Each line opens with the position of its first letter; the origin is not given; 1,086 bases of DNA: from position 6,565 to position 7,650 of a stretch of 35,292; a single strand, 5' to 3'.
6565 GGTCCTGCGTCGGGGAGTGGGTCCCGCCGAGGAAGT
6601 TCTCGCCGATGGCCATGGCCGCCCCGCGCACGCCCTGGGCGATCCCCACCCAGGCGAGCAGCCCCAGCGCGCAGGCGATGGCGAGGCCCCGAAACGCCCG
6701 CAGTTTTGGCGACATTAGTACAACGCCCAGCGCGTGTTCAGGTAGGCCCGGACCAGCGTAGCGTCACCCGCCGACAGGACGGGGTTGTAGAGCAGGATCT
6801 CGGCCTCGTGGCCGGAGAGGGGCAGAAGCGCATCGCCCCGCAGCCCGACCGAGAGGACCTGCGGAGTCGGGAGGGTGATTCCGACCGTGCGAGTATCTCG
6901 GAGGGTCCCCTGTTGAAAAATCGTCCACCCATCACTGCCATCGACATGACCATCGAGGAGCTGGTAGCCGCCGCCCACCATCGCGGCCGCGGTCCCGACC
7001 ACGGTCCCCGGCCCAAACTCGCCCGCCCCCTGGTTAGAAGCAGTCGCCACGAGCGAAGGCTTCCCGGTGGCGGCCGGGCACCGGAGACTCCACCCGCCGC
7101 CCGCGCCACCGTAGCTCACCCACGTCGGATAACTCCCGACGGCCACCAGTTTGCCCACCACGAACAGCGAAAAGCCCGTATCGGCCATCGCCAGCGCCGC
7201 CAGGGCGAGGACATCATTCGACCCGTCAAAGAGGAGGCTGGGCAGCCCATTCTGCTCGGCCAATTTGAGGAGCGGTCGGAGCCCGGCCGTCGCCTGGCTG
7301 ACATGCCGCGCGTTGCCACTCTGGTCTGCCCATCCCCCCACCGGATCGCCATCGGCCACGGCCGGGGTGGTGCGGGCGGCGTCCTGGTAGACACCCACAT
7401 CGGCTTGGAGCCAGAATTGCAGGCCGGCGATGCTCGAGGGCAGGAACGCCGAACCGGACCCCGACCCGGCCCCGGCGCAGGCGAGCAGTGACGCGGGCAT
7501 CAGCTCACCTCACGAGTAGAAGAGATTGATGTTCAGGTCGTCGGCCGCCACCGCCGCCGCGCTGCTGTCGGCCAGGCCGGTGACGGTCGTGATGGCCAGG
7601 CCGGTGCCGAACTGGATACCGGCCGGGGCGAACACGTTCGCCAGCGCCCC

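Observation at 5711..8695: About 3 kb of accessory genes between the major capsid and head-tail connector genes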

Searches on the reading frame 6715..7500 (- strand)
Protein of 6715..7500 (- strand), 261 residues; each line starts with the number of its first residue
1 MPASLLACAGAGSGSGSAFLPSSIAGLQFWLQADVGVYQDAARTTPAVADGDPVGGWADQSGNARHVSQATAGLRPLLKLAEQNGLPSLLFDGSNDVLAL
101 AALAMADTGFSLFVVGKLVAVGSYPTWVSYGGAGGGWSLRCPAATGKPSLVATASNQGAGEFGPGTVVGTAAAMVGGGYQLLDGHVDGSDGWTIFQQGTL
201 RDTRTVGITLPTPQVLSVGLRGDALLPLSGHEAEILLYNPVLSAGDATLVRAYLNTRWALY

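Call 3: search_protein_families(library=pfam, proteins=[window:6715-7500:-], max_evalue=0.1)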
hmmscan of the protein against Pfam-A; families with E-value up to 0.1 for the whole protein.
window:6715-7500:- (261 aa): 0 families

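Call 4: search_protein_families(library=phrogs, proteins=[window:6715-7500:-], max_evalue=0.1)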
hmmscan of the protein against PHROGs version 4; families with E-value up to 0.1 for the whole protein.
window:6715-7500:- (261 aa): 1 family
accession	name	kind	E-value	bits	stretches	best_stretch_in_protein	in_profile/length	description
phrog_10356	-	head and packaging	7.9e-15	55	1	33-260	386-624/852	virion structural protein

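Call 8: search_solved_structures(query=window:6715-7500:-, max_evalue=1, show_alignments=2)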
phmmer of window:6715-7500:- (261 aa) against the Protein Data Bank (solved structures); distinct sequences matched with E-value up to 1: 1.
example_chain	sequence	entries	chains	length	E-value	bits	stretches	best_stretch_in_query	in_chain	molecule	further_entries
7p4l_A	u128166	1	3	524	0.19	14.5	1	106-196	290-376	Fusexin1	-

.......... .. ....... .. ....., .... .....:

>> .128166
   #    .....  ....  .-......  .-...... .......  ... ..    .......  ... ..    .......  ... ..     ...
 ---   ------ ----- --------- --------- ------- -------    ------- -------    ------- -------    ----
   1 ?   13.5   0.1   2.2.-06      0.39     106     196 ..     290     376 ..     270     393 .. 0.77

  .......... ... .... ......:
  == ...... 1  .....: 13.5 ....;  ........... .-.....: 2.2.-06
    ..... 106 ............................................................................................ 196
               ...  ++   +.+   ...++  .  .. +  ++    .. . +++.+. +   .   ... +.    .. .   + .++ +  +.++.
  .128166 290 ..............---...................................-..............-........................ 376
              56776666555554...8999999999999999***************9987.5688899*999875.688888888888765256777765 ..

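Call 12: search_protein_families(library=ncbifam, proteins=[window:6715-7500:-], max_evalue=1)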
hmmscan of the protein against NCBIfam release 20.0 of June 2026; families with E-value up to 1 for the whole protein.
window:6715-7500:- (261 aa): 0 families

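Call 32: find_homologous_proteins(query=window:6715-7500:-, max_evalue=0.001)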
Query window:6715-7500:- (261 aa): 93 proteins with E <= 0.001 among 7189 candidates.
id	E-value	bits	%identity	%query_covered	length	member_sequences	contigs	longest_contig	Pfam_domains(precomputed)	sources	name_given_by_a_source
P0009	1.6e-97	344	68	92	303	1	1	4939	-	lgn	-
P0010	4.6e-84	300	57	94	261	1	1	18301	-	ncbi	-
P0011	3.0e-63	232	50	93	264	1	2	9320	PF13385.14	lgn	-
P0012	4.5e-38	149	42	94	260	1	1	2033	PF13385.14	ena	-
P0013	1.6e-37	148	41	93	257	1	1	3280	-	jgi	jgi:hypothetical protein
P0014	3.7e-36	143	41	98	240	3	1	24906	-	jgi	jgi:hypothetical protein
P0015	7.3e-32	129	63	38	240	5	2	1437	-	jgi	jgi:hypothetical protein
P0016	2.1e-30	124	58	40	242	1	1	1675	-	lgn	-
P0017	1.3e-29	122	36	93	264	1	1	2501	PF13385.14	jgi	jgi:hypothetical protein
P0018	5.8e-29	120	38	92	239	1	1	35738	-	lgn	-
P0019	2.2e-28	118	36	92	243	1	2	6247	-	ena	-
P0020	5.9e-28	116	33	93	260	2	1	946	-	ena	-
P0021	9.0e-28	116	34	94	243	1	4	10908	-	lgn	-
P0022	1.1e-27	115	34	93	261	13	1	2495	-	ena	-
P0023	2.6e-27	114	35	95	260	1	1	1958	-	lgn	-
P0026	4.7e-26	110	31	94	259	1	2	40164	-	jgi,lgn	-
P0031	1.9e-24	105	35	93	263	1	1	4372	PF13385.14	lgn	-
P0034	1.9e-23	102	37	92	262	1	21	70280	PF13385.14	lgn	-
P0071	4.4e-13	68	33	68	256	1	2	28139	PF13385.14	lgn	-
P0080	1.5e-10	59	29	91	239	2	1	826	PF13385.14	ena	-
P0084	3.2e-9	55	50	30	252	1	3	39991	PF13385.14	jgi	jgi:hypothetical protein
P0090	6.5e-8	51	29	89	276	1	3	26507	PF13385.14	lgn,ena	-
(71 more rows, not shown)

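Call 33: find_encoding_contigs(protein=P0009, flank=6000, max_places=1)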
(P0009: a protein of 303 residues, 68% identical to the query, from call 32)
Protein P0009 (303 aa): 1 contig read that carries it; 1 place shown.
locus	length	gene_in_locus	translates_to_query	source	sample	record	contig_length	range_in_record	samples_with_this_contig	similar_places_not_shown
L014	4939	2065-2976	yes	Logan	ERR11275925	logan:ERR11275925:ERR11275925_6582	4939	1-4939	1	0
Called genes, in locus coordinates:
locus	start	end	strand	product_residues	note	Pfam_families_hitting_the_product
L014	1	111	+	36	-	?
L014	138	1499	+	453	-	PF05065:Phage_capsid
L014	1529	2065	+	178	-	-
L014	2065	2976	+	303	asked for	-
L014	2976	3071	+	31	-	-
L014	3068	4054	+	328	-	PF00150:Cellulase (weak)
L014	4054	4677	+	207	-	-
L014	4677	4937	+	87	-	?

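Call 34: find_encoding_contigs(protein=P0010, flank=9000, max_places=1)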
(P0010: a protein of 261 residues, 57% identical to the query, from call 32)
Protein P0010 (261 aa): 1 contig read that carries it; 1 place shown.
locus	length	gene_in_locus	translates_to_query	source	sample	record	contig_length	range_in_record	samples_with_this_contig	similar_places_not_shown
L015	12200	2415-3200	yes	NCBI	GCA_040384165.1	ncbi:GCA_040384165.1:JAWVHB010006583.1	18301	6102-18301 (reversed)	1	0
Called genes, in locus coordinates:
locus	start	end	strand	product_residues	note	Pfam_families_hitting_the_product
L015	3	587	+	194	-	?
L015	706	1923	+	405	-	-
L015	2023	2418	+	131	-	-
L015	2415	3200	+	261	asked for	-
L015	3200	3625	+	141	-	-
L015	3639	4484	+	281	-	-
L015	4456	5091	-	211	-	PF13392:HNH_3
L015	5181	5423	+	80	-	-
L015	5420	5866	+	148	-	-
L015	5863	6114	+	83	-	-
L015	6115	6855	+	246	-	-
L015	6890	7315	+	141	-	-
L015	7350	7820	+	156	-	-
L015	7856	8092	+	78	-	-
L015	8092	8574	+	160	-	-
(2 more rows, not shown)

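Call 35: find_encoding_contigs(protein=P0018, flank=9000, max_places=1)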
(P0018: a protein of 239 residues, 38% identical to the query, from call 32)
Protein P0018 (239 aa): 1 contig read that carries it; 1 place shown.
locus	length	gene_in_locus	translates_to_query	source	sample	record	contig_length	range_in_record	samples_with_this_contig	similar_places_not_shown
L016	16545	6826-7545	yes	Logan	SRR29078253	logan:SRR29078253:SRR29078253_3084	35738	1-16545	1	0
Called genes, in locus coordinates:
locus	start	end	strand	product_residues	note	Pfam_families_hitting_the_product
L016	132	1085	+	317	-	-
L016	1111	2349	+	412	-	-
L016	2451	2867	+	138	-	-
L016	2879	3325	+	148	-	-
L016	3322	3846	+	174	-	-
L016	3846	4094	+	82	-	-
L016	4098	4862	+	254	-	PF24175:SU10_adaptor (weak)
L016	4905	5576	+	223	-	-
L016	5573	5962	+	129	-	-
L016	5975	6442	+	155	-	-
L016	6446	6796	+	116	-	-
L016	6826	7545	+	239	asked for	-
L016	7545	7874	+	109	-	-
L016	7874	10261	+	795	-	-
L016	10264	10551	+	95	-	-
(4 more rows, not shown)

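Call 36: find_encoding_contigs(protein=P0026, flank=9000, max_places=1)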
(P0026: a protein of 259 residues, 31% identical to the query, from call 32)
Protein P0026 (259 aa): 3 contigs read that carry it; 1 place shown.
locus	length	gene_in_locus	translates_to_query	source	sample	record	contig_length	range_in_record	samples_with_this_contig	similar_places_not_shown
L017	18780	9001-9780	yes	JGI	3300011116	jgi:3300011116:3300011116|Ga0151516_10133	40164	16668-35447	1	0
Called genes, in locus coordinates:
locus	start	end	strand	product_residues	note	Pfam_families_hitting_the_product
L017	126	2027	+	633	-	-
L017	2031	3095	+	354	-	-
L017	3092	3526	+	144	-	-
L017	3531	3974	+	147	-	-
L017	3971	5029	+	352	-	-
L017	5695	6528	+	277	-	-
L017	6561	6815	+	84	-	-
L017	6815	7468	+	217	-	-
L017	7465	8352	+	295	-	-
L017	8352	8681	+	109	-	-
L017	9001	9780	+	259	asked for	-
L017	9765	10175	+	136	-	-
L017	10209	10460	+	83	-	-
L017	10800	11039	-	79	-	-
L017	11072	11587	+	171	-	-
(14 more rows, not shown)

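Call 79: search_solved_structures(query=A3, max_evalue=1, show_alignments=1)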
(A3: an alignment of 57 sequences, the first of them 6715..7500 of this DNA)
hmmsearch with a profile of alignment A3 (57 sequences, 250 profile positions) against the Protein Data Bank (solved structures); distinct sequences matched with E-value up to 1: 11.
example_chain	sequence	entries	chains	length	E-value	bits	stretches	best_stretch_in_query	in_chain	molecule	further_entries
4qvs_A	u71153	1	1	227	1.7e-06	31.4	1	88-240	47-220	S-layer domain-containing protein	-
3qcw_A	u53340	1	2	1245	3e-05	27.4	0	126-215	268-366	Neurexin-1-alpha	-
5hon_A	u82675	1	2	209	6.4e-05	26.3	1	106-238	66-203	Extracellular arabinanase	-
3poy_A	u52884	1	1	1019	0.0001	25.6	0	126-215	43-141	Neurexin-1-alpha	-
3r05_A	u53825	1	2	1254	0.00027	24.2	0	126-215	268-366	Neurexin-1-alpha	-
2h0b_A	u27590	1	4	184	0.1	15.8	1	126-216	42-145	Neurexin-1-alpha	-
6pnp_A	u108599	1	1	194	0.12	15.6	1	126-216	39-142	Neurexin-1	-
6cw1_A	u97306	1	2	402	0.29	14.3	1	126-215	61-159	Neurexin-1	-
7oa7_A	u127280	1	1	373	0.48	13.6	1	136-247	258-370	PilC minor pilin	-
1b09_A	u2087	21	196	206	0.86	12.7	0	109-239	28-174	PROTEIN (C-REACTIVE PROTEIN) | C-REACTIVE PROTEIN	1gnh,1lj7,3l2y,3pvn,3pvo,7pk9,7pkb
2r16_A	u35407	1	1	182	0.88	12.7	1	133-199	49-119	Neurexin-1-alpha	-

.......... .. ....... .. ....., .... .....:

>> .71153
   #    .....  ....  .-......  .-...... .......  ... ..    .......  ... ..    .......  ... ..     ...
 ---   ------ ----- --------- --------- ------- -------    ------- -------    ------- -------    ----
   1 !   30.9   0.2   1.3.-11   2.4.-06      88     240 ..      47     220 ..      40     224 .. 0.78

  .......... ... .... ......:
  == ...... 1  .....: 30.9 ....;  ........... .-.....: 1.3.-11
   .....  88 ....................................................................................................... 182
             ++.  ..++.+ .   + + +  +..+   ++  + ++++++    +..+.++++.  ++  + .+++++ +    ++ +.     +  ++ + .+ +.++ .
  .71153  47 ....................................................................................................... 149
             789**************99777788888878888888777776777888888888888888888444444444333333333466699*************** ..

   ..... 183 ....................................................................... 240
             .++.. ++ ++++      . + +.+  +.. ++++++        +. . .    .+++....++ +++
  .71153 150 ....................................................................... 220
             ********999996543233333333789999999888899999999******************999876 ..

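Call 80: search_protein_families(library=pfam, alignment_id=A3, max_evalue=0.01)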
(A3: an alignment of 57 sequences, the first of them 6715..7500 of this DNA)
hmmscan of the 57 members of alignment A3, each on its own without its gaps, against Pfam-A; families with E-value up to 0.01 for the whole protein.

A. member 1, window:6715-7500:- (261 aa): 0 families

B. families by the number of members that match (of 57 scanned): 5 families
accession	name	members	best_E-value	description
PF13385.13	Laminin_G_3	23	1.7e-14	Concanavalin A-like lectin/glucanases superfamily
PF00054.30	Laminin_G_1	1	0.00048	Laminin G domain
PF00354.24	Pentaxin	1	0.0012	Pentaxin family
PF02210.31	Laminin_G_2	1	0.0022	Laminin G domain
PF00754.31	F5_F8_type_C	1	0.0084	F5/8 type C domain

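Call 91: search_dna_similar(query=window:6715-7500:-, collection=phages, mode=protein, max_rows=30, max_evalue=0.001)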
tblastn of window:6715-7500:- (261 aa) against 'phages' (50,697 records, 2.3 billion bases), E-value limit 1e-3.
Records with a match: 7; places in all: 7; records where one place covers at least 80% of the query: 2.
Best place of each record, by identity: <60% 7.
By first word of the organism name: Cyanophage 2; Rhodococcus 2; Pseudanabaena 1; Citromicrobium 1; Vibrio 1.
By host as written in the record: Synechococcus sp. WH7803 2; Rhodococcus equi 2; Pseudanabaena sp. 1; Citromicrobium bathyomarinum JL1366 1; Vibrio metschnikovii DSM 29715 1.
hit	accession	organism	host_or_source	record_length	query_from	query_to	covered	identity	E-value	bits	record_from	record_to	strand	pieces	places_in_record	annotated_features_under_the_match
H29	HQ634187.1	Cyanophage KBS-S-2A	Synechococcus sp. WH7803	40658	30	260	89%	26.9%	2e-4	48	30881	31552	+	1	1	hypothetical protein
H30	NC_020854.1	Cyanophage KBS-S-2A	Synechococcus sp. WH7803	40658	30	260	89%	26.9%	2e-4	48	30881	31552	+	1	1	virion structural protein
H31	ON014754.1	Pseudanabaena phage Pam2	Pseudanabaena sp.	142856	28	118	35%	36.6%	2e-7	57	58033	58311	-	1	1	botulinum neurotoxin type A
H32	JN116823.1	Rhodococcus phage REQ2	Rhodococcus equi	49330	42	96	21%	49.1%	1e-4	49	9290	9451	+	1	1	hypothetical protein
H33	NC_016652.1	Rhodococcus phage REQ2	Rhodococcus equi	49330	42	96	21%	49.1%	1e-4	49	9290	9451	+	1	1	virion structural protein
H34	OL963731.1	Citromicrobium phage vB_CbaS-RXM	Citromicrobium bathyomarinum JL1366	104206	27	89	24%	38.1%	3e-4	48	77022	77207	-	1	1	tail-related protein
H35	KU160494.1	Vibrio phage vB_VmeM-32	Vibrio metschnikovii DSM 29715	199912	37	79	16%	51.2%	4e-4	47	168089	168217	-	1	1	hypothetical protein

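Call 93: get_annotated_region(hit=H30, flank=6000)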
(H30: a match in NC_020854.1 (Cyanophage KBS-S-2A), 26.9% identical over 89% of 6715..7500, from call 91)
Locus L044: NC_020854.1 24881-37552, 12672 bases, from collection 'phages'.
description: Cyanophage KBS-S-2A genomic sequence.
organism: Cyanophage KBS-S-2A (NCBI taxid 889953)
taxonomy: Viruses; Duplodnaviria; Heunggongvirae; Uroviricota; Caudoviricetes
host: Synechococcus sp. WH7803; source: Atlantic: Chesapeake Bay; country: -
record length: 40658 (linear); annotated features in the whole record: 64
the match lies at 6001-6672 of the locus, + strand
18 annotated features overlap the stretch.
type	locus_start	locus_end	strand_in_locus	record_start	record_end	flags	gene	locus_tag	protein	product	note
CDS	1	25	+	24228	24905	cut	-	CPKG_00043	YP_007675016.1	hypothetical protein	-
CDS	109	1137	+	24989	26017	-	-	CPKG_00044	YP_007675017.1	major head protein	-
CDS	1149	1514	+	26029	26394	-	-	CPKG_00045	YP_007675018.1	hypothetical protein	-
CDS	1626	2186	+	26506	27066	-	-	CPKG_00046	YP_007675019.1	head-tail adaptor Ad1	-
CDS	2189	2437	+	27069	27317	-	-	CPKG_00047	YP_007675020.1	hypothetical protein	-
CDS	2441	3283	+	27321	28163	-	-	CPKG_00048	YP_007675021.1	hypothetical protein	-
CDS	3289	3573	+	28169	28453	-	-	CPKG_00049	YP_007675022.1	hypothetical protein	-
CDS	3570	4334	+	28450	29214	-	-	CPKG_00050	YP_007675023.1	hypothetical protein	-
CDS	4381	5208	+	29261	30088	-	-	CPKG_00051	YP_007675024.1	hypothetical protein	-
CDS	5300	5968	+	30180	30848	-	-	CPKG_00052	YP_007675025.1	endonuclease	-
CDS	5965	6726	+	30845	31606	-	-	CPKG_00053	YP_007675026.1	virion structural protein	-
CDS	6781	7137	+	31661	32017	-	-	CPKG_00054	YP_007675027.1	head closure Hc1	-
CDS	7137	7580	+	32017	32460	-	-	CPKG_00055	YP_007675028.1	tail completion or Neck1 protein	-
CDS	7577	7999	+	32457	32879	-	-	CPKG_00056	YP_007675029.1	tail terminator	-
CDS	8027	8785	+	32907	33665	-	-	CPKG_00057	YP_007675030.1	hypothetical protein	-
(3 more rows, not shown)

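Call 94: get_annotated_region(hit=H33, flank=6000)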
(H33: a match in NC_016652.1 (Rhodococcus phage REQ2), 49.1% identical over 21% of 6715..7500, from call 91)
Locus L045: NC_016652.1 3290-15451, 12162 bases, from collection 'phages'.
description: Rhodococcus phage REQ2, complete genome.
organism: Rhodococcus phage REQ2 (NCBI taxid 1109713)
taxonomy: Viruses; Duplodnaviria; Heunggongvirae; Uroviricota; Caudoviricetes
host: Rhodococcus equi; source: wastewater; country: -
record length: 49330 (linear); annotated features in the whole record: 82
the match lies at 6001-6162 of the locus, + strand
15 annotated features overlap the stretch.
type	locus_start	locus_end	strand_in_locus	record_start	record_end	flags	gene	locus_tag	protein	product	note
CDS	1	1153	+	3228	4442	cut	-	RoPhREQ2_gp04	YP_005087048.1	head maturation protease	Orf4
CDS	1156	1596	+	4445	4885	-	-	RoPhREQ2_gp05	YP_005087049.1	head scaffolding protein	Orf5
CDS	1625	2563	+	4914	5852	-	-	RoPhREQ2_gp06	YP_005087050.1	major head protein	Orf6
CDS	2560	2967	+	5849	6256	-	-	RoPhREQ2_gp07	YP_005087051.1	head-tail connector protein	Orf7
CDS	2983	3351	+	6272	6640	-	-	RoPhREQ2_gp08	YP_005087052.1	hypothetical protein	Orf8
CDS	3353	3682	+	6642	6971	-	-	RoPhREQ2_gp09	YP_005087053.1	head closure Hc1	Orf9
CDS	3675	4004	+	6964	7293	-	-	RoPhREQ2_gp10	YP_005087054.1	hypothetical protein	Orf10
CDS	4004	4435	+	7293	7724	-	-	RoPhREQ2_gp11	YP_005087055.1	tail terminator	Orf11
CDS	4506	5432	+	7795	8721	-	-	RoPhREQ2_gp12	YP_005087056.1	Ig domain-containing protein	Orf12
CDS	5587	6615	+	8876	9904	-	-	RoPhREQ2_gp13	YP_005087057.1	virion structural protein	Orf13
CDS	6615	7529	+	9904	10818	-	-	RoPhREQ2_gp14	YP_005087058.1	alpha/beta hydrolase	Orf14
CDS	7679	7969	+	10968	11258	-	-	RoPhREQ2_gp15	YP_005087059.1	hypothetical protein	Orf15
CDS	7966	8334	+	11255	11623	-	-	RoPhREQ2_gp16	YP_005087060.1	hypothetical protein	Orf16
CDS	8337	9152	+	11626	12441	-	-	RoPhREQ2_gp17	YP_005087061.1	tail assembly chaperone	Orf17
CDS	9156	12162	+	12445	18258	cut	-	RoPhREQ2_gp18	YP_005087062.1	tail length tape measure protein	Orf18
